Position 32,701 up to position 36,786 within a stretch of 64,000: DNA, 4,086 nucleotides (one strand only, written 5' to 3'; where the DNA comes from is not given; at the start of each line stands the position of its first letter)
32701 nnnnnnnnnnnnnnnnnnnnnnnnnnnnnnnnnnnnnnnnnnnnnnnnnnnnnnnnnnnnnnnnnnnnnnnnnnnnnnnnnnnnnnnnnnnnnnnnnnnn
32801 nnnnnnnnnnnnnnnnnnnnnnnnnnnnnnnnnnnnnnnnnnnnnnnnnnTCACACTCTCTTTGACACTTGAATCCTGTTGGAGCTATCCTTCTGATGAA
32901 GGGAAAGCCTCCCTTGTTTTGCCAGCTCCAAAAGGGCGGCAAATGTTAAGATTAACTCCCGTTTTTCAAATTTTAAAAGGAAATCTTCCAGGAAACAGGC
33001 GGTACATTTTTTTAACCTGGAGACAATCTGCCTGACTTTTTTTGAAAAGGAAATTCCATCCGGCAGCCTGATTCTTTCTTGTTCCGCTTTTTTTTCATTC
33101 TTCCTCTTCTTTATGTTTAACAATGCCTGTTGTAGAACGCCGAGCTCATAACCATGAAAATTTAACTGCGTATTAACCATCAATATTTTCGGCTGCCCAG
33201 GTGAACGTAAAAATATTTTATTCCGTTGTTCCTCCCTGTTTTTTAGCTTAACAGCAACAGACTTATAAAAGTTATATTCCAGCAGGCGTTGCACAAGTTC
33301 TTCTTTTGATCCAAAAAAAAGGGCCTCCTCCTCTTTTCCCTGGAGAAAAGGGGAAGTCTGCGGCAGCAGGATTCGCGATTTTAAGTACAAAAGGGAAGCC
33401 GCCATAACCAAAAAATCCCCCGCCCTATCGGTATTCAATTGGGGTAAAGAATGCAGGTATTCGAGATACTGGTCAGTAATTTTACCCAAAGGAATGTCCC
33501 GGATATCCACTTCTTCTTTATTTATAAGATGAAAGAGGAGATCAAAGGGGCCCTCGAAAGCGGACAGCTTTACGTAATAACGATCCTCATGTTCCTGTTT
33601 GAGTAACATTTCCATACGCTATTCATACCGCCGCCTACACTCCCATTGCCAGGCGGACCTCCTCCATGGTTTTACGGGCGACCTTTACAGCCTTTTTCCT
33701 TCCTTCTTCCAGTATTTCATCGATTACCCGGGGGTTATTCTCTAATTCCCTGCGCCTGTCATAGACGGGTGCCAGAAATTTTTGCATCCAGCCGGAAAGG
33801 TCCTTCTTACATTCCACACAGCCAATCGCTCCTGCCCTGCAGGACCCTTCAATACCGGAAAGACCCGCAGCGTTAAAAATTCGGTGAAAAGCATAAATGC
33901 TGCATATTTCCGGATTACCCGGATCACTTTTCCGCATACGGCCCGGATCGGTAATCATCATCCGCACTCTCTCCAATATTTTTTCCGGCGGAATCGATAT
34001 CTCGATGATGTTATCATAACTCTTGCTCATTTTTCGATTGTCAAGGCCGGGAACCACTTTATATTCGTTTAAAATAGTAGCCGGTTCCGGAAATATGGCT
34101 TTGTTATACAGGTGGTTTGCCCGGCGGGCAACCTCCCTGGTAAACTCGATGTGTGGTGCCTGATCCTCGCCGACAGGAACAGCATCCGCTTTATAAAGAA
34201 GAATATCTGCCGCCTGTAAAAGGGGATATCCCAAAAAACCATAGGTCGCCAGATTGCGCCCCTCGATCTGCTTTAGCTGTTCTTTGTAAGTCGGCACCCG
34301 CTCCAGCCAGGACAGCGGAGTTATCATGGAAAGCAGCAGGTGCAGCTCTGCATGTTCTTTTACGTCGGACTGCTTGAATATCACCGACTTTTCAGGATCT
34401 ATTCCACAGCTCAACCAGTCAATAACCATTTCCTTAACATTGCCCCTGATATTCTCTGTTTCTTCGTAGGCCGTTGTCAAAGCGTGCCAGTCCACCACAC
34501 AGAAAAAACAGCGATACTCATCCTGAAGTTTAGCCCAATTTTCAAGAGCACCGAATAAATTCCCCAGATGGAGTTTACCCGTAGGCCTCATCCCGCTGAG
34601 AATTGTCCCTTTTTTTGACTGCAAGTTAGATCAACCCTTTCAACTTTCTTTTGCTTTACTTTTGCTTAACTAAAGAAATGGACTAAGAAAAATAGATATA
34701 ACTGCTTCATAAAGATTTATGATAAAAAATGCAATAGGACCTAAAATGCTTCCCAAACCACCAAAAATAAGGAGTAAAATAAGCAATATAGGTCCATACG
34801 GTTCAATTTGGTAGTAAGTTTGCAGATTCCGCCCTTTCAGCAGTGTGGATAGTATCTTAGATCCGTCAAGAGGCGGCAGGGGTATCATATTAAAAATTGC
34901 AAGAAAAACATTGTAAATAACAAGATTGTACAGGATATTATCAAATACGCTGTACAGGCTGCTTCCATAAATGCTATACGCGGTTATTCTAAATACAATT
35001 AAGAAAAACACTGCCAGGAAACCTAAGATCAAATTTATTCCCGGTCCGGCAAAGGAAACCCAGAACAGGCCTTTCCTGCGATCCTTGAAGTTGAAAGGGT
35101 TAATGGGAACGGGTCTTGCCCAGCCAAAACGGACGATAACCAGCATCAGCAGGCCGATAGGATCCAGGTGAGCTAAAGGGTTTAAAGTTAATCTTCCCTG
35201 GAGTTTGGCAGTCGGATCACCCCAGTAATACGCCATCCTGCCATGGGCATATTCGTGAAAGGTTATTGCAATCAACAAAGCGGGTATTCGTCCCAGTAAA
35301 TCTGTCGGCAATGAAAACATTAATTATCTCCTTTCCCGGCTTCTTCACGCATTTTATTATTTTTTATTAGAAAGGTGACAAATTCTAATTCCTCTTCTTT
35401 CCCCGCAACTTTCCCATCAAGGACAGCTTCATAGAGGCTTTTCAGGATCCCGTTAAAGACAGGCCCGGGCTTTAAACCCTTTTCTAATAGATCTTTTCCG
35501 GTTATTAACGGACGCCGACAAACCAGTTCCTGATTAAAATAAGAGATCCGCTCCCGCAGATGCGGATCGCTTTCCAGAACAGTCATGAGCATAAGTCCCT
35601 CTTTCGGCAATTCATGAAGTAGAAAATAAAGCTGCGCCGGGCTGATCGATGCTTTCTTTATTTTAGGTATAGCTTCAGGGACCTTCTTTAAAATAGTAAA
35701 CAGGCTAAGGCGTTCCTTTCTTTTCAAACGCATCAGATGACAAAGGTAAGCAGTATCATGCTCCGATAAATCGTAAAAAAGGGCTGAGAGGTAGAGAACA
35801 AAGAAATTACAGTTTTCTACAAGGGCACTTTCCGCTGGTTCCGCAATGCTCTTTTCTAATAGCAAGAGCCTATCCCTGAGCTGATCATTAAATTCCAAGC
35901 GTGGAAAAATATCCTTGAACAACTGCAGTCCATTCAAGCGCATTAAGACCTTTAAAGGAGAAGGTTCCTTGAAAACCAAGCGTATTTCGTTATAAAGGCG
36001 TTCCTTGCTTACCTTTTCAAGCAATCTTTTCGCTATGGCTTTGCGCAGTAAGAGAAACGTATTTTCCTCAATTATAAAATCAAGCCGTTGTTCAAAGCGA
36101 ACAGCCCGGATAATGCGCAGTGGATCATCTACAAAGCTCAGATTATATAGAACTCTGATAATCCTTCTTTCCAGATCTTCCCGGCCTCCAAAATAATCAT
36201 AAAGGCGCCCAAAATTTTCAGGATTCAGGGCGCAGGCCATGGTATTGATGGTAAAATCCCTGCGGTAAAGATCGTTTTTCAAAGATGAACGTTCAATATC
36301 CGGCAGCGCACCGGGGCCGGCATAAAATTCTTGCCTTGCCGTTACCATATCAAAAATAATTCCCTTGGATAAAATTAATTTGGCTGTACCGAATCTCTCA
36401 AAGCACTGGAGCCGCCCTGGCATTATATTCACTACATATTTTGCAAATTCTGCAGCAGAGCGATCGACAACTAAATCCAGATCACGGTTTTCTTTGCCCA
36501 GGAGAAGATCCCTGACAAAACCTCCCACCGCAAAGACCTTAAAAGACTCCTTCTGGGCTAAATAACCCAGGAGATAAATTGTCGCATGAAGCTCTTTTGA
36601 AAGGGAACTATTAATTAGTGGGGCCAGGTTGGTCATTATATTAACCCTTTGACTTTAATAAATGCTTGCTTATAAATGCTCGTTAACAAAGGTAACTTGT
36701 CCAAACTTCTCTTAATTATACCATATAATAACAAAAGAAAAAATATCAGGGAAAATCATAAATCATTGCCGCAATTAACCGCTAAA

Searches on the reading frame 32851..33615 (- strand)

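Call 17: search_protein_families(library=pfam, proteins=[window:32851-33615:-], max_evalue=0.001)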
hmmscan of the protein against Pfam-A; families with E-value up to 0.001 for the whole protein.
window:32851-33615:- (254 aa): 1 family
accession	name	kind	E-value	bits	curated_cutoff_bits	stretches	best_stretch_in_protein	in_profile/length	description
PF02616.19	SMC_ScpA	-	4.7e-27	95.9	24.6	1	30-251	1-230/232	Segregation and condensation protein ScpA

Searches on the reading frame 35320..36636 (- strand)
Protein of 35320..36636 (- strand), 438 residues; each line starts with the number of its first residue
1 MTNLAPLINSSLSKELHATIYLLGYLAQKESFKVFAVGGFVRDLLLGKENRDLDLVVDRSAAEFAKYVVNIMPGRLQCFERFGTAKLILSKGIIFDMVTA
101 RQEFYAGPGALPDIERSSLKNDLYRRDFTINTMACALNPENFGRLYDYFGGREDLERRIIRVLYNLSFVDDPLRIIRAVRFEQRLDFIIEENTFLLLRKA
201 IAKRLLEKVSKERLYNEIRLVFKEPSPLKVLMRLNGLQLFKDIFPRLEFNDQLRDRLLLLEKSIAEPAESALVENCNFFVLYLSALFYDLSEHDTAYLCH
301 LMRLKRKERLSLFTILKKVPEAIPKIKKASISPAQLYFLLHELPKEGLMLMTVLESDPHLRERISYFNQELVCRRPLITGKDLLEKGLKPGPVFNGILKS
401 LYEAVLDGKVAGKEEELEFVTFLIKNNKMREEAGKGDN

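Call 26: find_encoding_contigs(protein=window:35320-36636:-, flank=10000, max_places=8)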
Protein window:35320-36636:- (438 aa): 18 contigs read that carry it; 8 places shown.
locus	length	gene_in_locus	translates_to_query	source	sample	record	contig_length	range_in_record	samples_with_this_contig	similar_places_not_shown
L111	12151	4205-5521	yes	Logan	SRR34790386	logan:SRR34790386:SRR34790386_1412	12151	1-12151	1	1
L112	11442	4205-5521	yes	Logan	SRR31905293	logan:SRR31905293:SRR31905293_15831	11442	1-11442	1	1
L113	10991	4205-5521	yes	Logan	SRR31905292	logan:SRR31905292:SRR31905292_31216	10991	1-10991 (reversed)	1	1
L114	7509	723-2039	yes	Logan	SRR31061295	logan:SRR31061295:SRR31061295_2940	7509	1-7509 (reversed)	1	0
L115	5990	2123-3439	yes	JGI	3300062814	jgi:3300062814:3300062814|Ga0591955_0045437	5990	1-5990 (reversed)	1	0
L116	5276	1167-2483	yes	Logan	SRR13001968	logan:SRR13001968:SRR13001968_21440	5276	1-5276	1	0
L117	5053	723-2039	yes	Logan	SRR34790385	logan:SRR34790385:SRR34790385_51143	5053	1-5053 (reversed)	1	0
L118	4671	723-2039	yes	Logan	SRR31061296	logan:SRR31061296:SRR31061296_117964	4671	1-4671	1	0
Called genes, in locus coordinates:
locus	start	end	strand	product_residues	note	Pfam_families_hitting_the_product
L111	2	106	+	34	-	?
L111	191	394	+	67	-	PF07311:Dodecin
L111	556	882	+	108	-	PF03862:SpoVAC_SpoVAEB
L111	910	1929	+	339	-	PF07451:SpoVAD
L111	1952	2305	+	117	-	PF03862:SpoVAC_SpoVAEB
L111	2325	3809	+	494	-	PF03323:GerA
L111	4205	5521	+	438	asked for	PF01743:PolyA_pol, PF12627:PolyA_pol_RNAbd, PF13735:tRNA_NucTran2_2 (weak)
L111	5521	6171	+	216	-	PF02163:Peptidase_M50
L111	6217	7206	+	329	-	PF00579:tRNA-synt_1b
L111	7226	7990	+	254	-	PF02616:SMC_ScpA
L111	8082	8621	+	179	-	PF04079:SMC_ScpB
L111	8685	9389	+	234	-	PF11167:DUF2953 (weak)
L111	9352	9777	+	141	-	PF09579:Spore_YtfJ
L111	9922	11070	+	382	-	PF00768:Peptidase_S11, PF07943:PBP5_C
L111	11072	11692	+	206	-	PF07670:Gate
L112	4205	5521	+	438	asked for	PF01743:PolyA_pol, PF12627:PolyA_pol_RNAbd, PF13735:tRNA_NucTran2_2 (weak)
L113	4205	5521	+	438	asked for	PF01743:PolyA_pol, PF12627:PolyA_pol_RNAbd, PF13735:tRNA_NucTran2_2 (weak)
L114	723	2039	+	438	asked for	PF01743:PolyA_pol, PF12627:PolyA_pol_RNAbd, PF13735:tRNA_NucTran2_2 (weak)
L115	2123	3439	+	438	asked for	PF01743:PolyA_pol, PF12627:PolyA_pol_RNAbd, PF13735:tRNA_NucTran2_2 (weak)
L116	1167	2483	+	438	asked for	PF01743:PolyA_pol, PF12627:PolyA_pol_RNAbd, PF13735:tRNA_NucTran2_2 (weak)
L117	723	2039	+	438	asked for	PF01743:PolyA_pol, PF12627:PolyA_pol_RNAbd, PF13735:tRNA_NucTran2_2 (weak)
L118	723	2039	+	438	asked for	PF01743:PolyA_pol, PF12627:PolyA_pol_RNAbd, PF13735:tRNA_NucTran2_2 (weak)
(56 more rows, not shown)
